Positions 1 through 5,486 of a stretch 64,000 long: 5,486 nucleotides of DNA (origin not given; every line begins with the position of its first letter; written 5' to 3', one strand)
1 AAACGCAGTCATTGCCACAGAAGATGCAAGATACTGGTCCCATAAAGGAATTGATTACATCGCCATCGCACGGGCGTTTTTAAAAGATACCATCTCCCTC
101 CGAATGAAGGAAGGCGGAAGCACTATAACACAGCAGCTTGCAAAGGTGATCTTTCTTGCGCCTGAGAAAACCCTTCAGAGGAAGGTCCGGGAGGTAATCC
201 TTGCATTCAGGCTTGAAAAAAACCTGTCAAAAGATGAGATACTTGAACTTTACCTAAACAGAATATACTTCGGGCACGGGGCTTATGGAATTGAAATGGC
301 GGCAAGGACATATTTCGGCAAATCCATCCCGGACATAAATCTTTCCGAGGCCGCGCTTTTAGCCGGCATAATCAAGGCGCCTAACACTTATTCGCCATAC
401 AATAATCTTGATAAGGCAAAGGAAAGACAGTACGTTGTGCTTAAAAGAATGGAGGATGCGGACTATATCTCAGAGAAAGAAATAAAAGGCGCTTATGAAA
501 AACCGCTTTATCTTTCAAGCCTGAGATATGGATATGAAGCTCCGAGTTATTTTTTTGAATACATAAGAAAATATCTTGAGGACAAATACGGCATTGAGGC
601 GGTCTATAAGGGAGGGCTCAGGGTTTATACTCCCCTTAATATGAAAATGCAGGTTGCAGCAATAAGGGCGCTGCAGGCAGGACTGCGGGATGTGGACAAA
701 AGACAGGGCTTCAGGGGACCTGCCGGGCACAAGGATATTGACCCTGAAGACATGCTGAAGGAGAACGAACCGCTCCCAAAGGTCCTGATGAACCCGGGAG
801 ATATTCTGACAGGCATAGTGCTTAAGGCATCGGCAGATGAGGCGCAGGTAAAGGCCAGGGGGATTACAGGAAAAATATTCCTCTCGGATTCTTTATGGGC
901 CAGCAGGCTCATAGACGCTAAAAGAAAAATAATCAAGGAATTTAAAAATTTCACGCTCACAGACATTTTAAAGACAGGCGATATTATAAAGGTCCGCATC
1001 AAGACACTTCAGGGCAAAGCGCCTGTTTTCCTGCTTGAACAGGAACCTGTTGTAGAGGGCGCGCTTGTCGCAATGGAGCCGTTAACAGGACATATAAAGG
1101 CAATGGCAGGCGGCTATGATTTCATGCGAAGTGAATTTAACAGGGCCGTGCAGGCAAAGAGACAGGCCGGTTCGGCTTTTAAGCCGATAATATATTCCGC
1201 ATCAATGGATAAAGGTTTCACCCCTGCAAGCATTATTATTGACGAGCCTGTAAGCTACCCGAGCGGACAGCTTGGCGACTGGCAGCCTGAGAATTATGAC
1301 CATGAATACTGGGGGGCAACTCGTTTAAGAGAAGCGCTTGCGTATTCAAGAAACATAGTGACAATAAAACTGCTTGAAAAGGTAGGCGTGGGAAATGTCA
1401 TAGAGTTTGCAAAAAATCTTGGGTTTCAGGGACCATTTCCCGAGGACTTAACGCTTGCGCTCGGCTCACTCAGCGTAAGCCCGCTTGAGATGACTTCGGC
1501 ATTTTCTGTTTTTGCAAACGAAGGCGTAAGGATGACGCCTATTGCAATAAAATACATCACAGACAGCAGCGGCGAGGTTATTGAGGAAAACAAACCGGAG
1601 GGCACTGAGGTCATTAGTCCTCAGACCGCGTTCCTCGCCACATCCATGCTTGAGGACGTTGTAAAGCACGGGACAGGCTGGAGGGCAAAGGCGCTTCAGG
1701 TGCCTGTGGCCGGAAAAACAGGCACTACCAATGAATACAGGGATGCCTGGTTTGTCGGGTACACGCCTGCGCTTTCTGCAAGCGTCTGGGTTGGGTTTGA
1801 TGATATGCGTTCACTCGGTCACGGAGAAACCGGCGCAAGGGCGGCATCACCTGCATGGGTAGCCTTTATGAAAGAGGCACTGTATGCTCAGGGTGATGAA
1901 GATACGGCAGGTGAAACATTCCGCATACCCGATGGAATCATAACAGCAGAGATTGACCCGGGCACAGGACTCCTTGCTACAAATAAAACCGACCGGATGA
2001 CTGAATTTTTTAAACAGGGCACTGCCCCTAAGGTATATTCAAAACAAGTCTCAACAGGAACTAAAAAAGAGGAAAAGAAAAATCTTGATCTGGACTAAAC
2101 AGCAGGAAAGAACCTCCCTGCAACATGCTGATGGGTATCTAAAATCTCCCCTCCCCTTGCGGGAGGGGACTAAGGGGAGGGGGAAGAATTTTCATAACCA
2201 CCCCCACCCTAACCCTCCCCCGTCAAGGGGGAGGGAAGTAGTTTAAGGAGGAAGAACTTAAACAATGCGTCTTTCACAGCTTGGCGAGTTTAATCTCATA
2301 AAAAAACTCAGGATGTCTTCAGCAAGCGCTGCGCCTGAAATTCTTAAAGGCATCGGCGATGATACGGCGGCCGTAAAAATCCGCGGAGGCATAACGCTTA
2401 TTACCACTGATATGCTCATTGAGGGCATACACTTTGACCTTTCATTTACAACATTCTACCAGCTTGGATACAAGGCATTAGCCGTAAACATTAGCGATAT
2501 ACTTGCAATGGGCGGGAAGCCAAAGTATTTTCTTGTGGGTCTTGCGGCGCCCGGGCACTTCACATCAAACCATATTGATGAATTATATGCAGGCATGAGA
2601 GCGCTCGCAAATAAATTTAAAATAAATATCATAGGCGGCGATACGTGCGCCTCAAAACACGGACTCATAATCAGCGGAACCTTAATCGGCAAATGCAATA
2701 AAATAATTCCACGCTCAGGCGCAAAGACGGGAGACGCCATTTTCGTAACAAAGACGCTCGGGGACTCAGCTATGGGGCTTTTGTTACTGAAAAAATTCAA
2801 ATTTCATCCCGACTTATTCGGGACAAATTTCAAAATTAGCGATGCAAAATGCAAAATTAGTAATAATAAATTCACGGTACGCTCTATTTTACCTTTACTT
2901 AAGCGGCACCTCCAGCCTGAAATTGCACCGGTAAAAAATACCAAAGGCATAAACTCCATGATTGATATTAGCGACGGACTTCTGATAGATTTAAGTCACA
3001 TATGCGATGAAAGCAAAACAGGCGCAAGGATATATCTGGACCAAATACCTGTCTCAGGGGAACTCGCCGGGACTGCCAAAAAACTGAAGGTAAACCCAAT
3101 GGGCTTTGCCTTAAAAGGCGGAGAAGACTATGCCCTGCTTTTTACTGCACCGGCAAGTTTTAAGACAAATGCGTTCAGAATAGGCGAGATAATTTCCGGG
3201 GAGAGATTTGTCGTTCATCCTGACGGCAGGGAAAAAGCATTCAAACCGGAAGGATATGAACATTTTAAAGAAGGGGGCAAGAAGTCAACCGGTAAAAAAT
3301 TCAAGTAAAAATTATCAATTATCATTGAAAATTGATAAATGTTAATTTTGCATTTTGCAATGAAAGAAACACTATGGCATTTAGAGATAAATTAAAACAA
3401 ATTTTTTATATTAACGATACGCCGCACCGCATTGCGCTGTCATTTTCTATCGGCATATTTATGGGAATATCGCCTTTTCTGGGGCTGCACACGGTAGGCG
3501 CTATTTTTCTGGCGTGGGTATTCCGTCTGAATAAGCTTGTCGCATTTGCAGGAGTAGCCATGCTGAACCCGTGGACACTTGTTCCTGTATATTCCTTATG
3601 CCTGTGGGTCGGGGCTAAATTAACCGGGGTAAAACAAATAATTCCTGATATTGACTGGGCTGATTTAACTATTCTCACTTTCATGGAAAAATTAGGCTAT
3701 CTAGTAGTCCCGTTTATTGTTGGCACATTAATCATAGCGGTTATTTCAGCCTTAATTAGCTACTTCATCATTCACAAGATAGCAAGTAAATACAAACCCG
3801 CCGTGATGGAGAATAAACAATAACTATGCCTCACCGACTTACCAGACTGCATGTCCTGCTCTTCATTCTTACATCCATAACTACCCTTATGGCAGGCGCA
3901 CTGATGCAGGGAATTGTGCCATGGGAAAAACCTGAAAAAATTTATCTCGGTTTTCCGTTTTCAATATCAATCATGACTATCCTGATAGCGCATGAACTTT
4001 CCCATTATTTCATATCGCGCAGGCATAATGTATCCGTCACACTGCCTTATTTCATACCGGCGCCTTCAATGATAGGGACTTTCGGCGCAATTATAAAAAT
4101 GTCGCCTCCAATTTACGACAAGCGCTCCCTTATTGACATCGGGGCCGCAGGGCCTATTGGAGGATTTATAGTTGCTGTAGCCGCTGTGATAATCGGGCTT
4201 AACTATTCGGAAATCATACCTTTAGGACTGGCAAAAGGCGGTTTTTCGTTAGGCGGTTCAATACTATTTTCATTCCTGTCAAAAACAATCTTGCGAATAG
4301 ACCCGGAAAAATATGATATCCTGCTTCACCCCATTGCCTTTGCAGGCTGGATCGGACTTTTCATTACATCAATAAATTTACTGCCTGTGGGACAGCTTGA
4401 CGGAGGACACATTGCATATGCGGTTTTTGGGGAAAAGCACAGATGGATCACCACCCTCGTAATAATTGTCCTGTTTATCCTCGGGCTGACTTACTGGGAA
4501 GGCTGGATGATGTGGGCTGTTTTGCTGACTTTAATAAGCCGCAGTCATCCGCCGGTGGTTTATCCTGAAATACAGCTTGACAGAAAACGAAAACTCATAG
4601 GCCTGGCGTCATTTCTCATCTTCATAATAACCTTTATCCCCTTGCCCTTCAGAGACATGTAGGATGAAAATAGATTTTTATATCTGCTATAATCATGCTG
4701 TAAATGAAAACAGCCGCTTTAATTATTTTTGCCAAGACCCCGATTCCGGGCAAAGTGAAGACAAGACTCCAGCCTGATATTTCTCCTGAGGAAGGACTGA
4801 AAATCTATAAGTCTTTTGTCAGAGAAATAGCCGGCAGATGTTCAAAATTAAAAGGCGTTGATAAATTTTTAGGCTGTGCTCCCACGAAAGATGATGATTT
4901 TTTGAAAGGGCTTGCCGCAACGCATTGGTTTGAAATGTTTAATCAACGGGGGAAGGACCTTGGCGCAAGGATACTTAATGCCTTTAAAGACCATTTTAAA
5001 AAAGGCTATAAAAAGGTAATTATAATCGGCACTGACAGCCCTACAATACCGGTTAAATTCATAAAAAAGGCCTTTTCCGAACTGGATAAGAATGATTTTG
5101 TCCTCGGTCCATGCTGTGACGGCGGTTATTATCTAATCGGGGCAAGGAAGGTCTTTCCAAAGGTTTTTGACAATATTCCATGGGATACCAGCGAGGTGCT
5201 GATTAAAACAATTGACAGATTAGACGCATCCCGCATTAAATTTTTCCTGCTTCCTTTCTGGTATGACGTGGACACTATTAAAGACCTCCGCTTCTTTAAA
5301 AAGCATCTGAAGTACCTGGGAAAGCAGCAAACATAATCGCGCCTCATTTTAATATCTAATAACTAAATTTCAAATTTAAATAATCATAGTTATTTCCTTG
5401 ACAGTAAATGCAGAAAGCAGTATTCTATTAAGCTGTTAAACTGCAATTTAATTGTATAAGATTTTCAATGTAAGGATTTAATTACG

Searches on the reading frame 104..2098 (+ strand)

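Call 20: search_protein_families(library=pfam, proteins=[window:104-2098:+], max_evalue=0.00001)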
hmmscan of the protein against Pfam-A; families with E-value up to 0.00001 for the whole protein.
window:104-2098:+ (664 aa): 3 families
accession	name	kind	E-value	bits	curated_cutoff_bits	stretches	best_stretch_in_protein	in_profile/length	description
PF00912.28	Transgly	-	4.5e-47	160.2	27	1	2-116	63-177/178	Transglycosylase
PF00905.27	Transpeptidase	-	9e-40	137.2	22.1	1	319-563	1-273/299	Penicillin binding protein transpeptidase domain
PF17092.11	PCB_OB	-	3.2e-08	34.7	27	1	203-317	1-111/111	Penicillin-binding protein OB-like domain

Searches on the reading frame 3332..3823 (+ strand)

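Call 20: search_protein_families(library=pfam, proteins=[window:3332-3823:+], max_evalue=0.00001)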
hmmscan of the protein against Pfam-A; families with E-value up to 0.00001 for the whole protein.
window:3332-3823:+ (163 aa): 1 family
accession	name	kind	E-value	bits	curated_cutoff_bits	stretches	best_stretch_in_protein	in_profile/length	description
PF09835.14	DUF2062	-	1.2e-32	113.3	27.4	1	16-154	3-141/147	Uncharacterized protein conserved in bacteria (DUF2062)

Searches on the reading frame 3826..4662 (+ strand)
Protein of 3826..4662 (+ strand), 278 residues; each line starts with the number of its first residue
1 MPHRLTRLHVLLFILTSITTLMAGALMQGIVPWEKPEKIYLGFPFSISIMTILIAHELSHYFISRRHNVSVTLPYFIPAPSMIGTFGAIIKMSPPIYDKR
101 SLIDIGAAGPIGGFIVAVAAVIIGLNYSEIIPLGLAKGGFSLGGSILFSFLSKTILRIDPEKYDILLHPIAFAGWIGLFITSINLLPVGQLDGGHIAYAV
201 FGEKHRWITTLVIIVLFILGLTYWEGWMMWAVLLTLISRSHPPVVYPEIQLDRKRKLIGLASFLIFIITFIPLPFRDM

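Call 20: search_protein_families(library=pfam, proteins=[window:3826-4662:+], max_evalue=0.00001)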
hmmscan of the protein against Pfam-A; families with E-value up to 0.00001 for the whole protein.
window:3826-4662:+ (278 aa): 1 family
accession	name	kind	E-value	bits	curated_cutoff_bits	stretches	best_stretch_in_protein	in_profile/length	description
PF02163.28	Peptidase_M50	-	2.2e-19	70.1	27.2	1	45-205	2-198/221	Peptidase family M50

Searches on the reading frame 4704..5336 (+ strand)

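Call 20: search_protein_families(library=pfam, proteins=[window:4704-5336:+], max_evalue=0.00001)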
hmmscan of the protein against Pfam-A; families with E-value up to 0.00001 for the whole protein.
window:4704-5336:+ (210 aa): 2 families
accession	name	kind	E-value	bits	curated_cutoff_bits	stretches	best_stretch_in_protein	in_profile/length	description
PF09837.15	DUF2064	-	1.1e-32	112.9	25.8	1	45-162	4-120/120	Uncharacterized protein conserved in bacteria (DUF2064)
PF01983.22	CofC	-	3e-06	27.1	22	1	17-149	12-135/217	Guanylyl transferase CofC like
